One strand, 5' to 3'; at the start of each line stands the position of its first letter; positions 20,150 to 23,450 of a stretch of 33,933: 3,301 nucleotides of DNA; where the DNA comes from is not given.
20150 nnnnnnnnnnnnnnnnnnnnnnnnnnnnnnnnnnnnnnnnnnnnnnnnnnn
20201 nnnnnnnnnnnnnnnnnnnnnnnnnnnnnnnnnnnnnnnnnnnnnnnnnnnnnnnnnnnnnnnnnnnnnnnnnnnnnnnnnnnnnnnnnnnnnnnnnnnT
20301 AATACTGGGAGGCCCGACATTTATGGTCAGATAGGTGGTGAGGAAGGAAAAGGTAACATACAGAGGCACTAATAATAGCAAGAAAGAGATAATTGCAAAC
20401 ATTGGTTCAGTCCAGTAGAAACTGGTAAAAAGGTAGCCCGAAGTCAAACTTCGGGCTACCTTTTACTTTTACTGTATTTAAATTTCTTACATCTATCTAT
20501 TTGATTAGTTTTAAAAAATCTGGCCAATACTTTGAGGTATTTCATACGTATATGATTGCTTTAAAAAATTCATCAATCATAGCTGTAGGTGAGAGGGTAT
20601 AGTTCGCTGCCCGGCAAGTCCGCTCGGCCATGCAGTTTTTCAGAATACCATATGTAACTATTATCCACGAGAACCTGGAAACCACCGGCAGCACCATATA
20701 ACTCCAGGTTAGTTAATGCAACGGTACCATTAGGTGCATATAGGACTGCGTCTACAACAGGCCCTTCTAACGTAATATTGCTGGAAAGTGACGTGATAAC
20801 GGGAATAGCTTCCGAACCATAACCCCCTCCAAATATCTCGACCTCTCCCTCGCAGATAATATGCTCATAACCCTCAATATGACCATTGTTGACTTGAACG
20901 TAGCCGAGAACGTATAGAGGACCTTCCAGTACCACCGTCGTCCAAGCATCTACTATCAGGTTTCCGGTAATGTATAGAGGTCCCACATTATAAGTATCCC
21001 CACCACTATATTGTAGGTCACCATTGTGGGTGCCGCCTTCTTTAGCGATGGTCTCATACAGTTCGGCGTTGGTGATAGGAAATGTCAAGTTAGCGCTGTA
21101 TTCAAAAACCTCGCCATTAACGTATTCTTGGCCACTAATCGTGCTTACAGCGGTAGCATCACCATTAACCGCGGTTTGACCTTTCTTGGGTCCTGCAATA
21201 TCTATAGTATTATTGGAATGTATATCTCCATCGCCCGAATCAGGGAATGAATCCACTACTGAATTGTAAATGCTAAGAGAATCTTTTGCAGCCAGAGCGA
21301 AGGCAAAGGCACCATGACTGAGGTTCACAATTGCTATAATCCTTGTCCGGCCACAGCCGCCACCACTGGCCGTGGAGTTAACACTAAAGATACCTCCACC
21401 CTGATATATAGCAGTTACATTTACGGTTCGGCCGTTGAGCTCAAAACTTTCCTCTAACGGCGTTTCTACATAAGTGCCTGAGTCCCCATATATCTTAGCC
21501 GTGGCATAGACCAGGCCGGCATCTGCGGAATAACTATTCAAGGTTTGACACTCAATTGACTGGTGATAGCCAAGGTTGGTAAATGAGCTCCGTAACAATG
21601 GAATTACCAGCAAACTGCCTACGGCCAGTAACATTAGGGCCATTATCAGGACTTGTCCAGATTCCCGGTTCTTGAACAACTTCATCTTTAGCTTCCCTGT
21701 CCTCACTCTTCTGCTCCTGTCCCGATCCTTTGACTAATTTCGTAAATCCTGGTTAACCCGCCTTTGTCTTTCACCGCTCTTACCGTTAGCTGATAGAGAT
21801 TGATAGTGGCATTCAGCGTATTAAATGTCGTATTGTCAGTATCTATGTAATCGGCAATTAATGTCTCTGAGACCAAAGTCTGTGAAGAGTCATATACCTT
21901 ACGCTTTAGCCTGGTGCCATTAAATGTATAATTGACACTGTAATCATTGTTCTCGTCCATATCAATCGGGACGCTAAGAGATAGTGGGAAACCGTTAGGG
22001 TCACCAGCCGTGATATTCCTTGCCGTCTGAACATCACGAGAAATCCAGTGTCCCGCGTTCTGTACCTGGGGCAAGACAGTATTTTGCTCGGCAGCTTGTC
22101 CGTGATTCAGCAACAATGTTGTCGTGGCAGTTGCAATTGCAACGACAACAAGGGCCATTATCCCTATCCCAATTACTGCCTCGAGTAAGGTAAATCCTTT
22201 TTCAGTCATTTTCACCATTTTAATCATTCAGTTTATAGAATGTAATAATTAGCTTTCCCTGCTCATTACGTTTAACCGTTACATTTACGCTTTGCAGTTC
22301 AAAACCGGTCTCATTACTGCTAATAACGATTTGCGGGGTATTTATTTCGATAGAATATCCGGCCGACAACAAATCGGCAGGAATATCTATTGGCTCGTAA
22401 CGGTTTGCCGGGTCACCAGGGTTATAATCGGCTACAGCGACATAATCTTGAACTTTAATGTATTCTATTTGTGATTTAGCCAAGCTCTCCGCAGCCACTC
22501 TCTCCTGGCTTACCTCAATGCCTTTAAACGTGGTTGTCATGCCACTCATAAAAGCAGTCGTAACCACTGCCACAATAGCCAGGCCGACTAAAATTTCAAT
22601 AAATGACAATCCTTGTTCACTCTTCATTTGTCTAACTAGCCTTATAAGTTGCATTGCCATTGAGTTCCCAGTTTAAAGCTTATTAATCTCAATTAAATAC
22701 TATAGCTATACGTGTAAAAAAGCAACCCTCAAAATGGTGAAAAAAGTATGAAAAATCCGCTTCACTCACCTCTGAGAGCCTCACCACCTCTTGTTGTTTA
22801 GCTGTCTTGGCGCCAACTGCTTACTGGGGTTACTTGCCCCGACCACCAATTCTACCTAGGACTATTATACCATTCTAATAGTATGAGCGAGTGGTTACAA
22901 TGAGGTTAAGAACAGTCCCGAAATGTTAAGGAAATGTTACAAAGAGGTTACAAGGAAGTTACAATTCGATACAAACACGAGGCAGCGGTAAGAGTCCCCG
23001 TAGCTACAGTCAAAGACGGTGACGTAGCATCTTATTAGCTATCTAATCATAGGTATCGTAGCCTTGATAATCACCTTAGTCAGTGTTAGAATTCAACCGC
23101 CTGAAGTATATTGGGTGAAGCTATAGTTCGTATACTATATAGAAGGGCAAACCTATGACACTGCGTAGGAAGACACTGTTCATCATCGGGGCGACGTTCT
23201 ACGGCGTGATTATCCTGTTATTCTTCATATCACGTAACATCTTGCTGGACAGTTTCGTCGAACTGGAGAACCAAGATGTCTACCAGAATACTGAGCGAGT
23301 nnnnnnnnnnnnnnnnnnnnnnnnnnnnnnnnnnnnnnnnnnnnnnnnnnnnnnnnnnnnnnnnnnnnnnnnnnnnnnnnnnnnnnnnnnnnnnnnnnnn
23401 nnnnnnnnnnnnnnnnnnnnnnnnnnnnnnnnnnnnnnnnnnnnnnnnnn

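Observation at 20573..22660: Orphan three-gene pseudopilin operon with a large tip-like third protein and no assembly machinery nearby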

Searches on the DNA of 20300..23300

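Call 44: search_rna_families(source=window, start=20300, end=23300, threshold=evalue, max_evalue=1)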
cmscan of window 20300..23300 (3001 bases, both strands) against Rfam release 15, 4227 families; matches with E-value up to 1: 0.
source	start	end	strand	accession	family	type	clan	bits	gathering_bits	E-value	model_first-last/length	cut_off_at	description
